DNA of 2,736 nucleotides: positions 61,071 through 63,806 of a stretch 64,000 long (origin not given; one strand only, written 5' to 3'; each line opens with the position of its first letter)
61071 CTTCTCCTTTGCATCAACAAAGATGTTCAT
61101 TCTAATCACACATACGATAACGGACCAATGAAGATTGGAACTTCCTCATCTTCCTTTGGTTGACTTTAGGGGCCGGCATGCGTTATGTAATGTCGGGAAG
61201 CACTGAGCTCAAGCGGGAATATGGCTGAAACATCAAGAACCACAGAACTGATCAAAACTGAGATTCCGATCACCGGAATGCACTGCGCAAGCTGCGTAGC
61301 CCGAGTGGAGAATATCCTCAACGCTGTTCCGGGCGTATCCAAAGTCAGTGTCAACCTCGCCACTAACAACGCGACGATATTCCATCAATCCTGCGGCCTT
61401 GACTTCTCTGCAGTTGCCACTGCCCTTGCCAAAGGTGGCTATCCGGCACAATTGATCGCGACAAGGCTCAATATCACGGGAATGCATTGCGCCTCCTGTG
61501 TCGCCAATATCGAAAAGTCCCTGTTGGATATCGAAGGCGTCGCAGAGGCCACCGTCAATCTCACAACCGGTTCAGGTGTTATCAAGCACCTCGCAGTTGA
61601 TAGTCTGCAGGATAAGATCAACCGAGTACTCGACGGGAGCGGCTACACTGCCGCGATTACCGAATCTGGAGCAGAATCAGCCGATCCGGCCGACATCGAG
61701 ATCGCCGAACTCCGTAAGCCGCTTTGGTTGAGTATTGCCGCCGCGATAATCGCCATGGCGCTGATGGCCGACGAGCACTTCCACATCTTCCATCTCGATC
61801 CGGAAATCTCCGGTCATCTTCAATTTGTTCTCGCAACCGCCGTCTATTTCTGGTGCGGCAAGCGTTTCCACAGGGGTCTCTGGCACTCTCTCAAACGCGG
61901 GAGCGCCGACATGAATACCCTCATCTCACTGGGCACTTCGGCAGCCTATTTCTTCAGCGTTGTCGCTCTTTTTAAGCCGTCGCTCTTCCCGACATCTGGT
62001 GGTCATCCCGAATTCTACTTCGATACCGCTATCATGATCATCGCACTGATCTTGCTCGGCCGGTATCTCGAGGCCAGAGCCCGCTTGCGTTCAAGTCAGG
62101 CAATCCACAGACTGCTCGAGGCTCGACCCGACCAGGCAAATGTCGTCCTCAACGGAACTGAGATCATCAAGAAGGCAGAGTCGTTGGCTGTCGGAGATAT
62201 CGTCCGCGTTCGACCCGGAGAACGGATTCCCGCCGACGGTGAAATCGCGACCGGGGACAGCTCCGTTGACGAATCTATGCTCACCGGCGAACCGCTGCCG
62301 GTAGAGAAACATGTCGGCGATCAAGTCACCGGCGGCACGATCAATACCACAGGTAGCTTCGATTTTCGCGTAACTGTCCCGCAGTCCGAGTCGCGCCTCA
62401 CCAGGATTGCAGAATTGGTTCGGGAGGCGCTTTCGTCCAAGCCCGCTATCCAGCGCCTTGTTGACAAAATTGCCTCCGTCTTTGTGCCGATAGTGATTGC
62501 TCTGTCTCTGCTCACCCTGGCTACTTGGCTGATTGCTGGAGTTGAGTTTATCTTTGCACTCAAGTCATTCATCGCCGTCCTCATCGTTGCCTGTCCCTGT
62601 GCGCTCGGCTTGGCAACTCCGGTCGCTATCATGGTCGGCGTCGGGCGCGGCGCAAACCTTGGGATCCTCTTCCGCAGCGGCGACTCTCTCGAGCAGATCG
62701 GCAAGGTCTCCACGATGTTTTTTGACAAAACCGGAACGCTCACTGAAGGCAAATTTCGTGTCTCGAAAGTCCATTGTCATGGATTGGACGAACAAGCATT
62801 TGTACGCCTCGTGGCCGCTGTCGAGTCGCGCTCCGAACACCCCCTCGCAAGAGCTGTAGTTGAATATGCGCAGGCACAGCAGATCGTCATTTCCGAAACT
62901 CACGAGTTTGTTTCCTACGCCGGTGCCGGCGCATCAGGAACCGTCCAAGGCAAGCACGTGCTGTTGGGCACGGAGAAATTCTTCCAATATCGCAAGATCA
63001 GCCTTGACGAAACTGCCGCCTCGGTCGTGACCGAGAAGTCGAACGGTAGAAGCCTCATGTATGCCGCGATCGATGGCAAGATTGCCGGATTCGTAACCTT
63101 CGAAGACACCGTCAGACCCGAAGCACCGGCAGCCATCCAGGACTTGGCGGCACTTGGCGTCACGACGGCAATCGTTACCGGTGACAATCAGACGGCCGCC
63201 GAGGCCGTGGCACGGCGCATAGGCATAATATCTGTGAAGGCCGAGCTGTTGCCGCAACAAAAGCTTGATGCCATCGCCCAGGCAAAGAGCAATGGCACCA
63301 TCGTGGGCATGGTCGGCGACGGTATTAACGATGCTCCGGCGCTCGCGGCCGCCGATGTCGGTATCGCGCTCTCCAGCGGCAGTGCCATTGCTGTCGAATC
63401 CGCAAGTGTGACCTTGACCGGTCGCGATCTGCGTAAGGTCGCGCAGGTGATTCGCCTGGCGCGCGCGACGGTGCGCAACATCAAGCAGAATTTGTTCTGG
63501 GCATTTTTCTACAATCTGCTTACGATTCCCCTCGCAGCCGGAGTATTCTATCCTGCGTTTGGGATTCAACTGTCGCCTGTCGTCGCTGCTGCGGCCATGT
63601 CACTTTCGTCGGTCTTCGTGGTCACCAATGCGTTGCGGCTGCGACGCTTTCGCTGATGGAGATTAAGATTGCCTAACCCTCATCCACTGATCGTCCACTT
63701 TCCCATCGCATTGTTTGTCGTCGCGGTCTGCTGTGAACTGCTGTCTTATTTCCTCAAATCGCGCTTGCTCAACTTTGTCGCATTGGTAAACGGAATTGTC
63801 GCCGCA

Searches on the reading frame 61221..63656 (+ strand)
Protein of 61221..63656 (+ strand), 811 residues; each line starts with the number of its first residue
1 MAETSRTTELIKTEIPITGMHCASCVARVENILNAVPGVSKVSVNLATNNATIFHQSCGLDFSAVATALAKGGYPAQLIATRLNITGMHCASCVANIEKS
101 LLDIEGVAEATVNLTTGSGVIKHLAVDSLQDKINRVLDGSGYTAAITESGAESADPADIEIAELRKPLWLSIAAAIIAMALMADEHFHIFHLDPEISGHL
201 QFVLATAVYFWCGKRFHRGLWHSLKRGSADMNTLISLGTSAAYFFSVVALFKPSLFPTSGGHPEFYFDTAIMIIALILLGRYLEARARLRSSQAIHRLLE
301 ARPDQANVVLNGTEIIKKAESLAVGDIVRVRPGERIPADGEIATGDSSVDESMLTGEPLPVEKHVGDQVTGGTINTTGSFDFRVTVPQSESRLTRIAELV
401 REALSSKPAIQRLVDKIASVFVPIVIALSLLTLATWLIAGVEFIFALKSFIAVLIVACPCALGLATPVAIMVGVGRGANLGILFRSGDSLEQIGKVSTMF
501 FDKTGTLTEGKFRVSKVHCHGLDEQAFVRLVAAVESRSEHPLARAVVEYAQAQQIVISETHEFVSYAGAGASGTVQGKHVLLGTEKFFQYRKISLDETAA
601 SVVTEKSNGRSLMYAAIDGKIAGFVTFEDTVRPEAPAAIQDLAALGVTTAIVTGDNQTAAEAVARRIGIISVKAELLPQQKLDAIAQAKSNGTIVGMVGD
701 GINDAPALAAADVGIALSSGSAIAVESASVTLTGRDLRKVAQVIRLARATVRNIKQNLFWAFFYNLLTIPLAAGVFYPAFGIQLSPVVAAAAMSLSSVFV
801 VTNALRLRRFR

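Call 80: search_protein_families(library=pfam, proteins=[window:61221-63656:+], max_evalue=0.000001)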
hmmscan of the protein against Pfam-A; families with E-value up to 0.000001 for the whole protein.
window:61221-63656:+ (811 aa): 3 families
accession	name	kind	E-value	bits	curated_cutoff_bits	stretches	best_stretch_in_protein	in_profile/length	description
PF00122.25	E1-E2_ATPase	-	1.6e-57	194.4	28.1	1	302-479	3-180/181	E1-E2 ATPase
PF00702.32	Hydrolase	-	9.7e-33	114.6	26.4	1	498-712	3-191/191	haloacid dehalogenase-like hydrolase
PF00403.32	HMA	-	1.2e-26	93.3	24.8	2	83-142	2-61/62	Heavy-metal-associated domain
